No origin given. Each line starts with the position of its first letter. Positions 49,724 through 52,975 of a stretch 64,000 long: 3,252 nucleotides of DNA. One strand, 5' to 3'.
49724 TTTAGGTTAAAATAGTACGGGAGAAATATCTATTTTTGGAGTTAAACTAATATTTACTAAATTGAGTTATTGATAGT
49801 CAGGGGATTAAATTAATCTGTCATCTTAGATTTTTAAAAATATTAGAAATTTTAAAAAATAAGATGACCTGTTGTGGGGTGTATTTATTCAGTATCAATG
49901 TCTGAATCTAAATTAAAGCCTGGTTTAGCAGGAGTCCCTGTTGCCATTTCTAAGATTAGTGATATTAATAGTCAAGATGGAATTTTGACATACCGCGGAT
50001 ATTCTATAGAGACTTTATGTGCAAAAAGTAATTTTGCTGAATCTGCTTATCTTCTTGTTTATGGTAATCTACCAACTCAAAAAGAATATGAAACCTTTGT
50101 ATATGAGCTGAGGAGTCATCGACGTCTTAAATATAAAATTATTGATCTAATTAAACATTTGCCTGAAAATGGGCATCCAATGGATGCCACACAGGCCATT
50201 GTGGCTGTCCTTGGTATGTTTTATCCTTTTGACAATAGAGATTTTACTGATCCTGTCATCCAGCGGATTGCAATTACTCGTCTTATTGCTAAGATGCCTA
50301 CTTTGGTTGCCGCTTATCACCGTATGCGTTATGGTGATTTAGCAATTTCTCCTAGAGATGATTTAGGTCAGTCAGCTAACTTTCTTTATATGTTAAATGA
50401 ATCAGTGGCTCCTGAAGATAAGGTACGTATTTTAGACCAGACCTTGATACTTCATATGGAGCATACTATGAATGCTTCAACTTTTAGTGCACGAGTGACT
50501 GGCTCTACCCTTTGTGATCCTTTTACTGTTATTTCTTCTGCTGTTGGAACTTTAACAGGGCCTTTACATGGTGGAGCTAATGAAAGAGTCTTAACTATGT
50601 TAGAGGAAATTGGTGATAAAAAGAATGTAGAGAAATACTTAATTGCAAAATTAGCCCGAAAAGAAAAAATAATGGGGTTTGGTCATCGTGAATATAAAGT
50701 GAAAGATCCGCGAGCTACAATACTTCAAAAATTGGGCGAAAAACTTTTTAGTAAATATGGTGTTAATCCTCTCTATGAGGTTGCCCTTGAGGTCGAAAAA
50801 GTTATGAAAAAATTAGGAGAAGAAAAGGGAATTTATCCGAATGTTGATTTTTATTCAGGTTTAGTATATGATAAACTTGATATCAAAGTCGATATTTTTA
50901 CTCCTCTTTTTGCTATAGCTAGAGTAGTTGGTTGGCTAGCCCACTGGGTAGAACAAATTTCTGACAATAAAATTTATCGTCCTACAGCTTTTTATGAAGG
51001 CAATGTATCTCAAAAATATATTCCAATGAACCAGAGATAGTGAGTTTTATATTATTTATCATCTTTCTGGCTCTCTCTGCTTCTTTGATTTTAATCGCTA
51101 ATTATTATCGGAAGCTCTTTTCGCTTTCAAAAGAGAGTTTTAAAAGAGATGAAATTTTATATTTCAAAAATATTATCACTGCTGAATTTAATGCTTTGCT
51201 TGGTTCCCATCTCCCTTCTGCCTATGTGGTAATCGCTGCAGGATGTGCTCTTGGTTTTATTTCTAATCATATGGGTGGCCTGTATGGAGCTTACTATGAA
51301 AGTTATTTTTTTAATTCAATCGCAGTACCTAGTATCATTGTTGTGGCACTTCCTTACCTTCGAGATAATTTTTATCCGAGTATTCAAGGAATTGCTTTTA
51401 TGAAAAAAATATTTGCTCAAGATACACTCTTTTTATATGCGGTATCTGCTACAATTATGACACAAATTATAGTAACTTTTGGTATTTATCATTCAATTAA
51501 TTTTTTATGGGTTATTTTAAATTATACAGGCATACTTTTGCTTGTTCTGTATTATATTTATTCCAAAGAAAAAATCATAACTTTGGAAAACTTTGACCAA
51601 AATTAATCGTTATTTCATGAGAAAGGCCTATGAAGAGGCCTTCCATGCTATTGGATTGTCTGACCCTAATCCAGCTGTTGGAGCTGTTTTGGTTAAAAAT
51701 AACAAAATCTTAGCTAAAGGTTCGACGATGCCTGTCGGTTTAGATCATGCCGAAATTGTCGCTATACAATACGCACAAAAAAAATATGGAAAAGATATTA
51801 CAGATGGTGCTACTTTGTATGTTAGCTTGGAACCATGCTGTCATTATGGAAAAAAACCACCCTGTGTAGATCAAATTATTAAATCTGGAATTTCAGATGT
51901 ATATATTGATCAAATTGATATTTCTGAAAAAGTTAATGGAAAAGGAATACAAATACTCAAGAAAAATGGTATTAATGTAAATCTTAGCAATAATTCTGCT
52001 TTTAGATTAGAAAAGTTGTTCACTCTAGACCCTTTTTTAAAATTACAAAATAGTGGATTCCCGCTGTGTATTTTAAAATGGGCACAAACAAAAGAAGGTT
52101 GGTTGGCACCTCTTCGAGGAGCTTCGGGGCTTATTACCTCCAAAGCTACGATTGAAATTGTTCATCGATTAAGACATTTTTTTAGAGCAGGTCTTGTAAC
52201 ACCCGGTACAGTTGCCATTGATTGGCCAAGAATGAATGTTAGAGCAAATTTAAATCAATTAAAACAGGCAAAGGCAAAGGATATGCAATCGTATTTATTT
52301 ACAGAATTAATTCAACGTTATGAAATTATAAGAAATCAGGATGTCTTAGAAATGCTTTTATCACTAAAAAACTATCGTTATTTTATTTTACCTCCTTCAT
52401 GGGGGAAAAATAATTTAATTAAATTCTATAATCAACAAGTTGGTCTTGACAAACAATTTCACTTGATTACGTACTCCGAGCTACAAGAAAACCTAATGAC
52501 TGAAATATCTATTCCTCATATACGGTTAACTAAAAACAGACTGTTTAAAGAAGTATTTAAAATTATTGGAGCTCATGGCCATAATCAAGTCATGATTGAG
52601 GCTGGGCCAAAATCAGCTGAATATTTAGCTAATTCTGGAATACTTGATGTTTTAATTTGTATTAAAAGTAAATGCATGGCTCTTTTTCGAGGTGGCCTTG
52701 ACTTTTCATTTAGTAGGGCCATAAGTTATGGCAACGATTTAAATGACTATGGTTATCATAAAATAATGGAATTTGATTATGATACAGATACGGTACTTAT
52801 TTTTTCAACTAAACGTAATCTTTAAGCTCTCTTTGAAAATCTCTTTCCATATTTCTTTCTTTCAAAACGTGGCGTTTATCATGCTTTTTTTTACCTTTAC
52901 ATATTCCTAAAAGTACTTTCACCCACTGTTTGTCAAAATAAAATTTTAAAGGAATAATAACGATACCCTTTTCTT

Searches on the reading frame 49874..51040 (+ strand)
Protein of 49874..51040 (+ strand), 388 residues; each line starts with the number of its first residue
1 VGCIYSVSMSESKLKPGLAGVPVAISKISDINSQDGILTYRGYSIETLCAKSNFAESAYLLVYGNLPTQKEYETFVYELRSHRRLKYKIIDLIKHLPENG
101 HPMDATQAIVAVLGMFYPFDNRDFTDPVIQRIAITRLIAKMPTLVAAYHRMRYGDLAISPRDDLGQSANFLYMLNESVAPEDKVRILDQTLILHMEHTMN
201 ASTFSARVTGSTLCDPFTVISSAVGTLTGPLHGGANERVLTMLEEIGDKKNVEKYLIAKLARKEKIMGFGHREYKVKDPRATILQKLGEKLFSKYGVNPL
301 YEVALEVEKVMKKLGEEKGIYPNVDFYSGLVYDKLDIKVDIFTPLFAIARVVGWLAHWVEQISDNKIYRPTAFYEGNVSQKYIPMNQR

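Call 45: search_protein_families(library=pfam, proteins=[window:49874-51040:+], max_evalue=0.00001)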
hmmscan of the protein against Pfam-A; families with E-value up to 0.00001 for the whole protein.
window:49874-51040:+ (388 aa): 1 family
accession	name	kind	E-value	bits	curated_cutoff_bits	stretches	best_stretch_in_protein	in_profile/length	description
PF00285.26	Citrate_synt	-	1.7e-132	442.3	27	1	17-371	1-357/357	Citrate synthase, C-terminal domain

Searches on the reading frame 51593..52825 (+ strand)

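Call 45: search_protein_families(library=pfam, proteins=[window:51593-52825:+], max_evalue=0.00001)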
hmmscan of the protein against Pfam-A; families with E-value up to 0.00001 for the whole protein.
window:51593-52825:+ (410 aa): 3 families
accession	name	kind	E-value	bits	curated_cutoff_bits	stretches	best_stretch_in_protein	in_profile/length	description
PF00383.29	dCMP_cyt_deam_1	-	4.7e-19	68.6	25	1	5-105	4-100/102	Cytidine and deoxycytidylate deaminase zinc-binding region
PF14437.12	MafB19-deam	-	2.7e-14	53.7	27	1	8-131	6-125/142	MafB19-like deaminase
PF01872.23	RibD_C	-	1.9e-09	38.1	24.1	1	159-356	3-158/197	RibD C-terminal domain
